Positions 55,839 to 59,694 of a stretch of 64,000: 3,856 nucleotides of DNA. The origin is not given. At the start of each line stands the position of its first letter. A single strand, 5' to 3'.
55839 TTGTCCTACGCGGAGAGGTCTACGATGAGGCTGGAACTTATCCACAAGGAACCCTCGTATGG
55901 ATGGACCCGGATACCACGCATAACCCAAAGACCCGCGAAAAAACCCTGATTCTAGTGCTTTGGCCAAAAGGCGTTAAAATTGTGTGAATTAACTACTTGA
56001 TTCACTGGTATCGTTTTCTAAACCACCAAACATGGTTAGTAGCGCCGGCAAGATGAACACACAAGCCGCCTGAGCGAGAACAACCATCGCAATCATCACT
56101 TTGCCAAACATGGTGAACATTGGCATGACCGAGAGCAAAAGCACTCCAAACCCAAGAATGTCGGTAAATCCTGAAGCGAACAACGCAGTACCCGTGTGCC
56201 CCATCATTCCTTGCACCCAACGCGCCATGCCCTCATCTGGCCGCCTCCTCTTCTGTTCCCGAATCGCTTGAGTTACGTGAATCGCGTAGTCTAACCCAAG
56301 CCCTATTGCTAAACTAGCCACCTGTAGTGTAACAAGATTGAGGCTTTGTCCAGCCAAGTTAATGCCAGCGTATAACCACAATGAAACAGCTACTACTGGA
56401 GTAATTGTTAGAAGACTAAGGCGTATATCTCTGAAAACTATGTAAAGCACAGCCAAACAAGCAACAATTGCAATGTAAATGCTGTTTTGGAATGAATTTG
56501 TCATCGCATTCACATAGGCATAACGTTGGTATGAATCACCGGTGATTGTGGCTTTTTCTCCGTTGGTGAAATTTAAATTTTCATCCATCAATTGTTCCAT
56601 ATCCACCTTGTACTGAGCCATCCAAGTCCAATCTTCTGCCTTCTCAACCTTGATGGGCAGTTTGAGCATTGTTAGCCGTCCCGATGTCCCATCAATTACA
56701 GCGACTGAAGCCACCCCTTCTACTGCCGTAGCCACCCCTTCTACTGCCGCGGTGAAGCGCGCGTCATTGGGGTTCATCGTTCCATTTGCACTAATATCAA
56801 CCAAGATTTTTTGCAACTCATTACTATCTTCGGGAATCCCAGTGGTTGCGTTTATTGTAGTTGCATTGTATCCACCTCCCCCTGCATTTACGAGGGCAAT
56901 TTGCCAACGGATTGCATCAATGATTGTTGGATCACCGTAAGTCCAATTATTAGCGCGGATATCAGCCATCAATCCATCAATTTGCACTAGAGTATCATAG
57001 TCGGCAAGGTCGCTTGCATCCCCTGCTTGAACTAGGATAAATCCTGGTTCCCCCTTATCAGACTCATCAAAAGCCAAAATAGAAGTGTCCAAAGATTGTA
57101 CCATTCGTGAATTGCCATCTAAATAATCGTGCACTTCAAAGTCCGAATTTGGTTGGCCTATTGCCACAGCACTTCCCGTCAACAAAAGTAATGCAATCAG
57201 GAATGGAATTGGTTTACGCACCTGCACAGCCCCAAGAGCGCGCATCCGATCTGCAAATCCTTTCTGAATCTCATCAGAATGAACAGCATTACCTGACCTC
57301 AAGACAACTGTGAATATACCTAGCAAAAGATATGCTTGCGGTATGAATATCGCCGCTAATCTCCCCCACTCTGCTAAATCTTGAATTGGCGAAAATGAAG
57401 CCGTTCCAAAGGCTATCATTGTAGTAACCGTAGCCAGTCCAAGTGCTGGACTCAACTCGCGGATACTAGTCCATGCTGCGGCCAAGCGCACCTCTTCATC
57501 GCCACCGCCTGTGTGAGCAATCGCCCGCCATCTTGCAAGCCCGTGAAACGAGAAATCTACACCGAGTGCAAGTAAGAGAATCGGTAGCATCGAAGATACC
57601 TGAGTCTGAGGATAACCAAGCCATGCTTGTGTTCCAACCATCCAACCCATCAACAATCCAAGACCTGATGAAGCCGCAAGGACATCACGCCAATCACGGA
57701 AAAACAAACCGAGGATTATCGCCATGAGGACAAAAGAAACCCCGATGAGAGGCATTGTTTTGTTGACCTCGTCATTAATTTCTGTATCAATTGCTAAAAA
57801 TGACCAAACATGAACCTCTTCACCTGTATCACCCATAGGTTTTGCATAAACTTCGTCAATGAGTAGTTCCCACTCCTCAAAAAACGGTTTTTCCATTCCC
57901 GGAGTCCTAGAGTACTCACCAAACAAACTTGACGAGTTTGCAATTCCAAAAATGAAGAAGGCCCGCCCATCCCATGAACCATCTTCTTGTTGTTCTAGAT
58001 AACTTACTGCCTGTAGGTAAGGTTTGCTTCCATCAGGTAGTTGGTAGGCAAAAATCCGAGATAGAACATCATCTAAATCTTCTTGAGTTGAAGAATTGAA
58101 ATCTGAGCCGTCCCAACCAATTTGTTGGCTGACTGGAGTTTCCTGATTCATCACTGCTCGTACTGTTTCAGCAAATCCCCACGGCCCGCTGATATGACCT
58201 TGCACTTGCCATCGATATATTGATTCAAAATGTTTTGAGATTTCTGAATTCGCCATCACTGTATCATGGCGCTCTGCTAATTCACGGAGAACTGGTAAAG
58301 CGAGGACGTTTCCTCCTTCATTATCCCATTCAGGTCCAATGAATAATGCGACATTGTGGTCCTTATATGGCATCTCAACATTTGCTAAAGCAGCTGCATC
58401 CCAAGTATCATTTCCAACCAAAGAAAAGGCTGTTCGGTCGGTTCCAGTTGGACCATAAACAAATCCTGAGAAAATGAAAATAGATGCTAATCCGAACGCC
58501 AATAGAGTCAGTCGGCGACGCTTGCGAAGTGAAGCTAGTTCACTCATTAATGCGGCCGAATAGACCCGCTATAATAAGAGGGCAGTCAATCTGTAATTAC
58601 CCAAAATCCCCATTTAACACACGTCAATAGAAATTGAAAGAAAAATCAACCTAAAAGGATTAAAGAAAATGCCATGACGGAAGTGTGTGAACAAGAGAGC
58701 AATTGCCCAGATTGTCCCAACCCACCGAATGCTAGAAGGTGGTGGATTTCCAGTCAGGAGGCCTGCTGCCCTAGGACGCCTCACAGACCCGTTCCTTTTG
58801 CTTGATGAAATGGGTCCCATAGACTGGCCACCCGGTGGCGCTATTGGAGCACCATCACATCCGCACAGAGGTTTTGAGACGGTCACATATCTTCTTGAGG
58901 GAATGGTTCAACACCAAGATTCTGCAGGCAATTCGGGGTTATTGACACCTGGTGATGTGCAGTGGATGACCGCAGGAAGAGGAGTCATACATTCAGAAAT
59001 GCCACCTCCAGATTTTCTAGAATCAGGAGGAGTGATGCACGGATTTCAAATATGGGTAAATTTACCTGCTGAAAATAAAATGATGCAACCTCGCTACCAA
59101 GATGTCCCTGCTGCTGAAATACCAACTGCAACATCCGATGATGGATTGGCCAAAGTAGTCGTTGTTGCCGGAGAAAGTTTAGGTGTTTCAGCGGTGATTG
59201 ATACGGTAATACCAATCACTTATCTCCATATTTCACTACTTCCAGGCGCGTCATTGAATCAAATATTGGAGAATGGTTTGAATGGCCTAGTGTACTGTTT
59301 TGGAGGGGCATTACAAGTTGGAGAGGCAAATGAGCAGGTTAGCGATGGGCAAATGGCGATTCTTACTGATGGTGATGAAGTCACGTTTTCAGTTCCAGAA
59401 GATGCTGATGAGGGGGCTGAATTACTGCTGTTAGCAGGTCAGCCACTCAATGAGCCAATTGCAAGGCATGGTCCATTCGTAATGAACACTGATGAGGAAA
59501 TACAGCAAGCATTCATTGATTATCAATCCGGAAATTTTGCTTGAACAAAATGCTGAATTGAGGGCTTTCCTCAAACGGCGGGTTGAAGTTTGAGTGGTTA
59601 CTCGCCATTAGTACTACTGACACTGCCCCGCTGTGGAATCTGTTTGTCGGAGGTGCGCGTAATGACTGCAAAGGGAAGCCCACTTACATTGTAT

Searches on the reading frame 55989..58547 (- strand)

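Call 22: search_protein_families(library=pfam, proteins=[window:55989-58547:-], max_evalue=0.000001)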
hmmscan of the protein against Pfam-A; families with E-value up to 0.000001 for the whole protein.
window:55989-58547:- (852 aa): 3 families
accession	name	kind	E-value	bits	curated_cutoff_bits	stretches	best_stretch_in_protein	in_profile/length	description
PF03176.21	MMPL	-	2.3e-15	56.8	20.5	1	656-842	115-304/333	MMPL family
PF02460.24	Patched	-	1.8e-10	41.2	23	1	304-408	46-145/156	Patched SSD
PF12349.14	Sterol-sensing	-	3.9e-09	37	22.3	0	304-412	24-128/153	Sterol-sensing domain of SREBP cleavage-activation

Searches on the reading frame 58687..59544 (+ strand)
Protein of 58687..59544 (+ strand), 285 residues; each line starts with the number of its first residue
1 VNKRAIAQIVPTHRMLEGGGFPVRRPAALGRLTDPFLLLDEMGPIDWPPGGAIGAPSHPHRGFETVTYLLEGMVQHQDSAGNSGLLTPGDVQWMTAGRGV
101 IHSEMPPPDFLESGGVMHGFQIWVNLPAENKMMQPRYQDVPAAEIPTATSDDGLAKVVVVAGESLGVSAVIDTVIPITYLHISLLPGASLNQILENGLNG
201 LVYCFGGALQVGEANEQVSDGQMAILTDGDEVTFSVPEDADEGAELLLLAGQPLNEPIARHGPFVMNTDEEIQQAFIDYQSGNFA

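Call 23: search_protein_families(library=pfam, proteins=[window:58687-59544:+], max_evalue=0.000001)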
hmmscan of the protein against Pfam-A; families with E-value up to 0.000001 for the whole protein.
window:58687-59544:+ (285 aa): 2 families
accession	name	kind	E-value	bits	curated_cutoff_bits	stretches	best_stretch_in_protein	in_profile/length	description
PF02678.22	Pirin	-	7e-34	116.5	26.1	1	30-124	14-108/108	Pirin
PF05726.19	Pirin_C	-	1.5e-27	96.4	27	1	179-284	1-102/103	Pirin C-terminal cupin domain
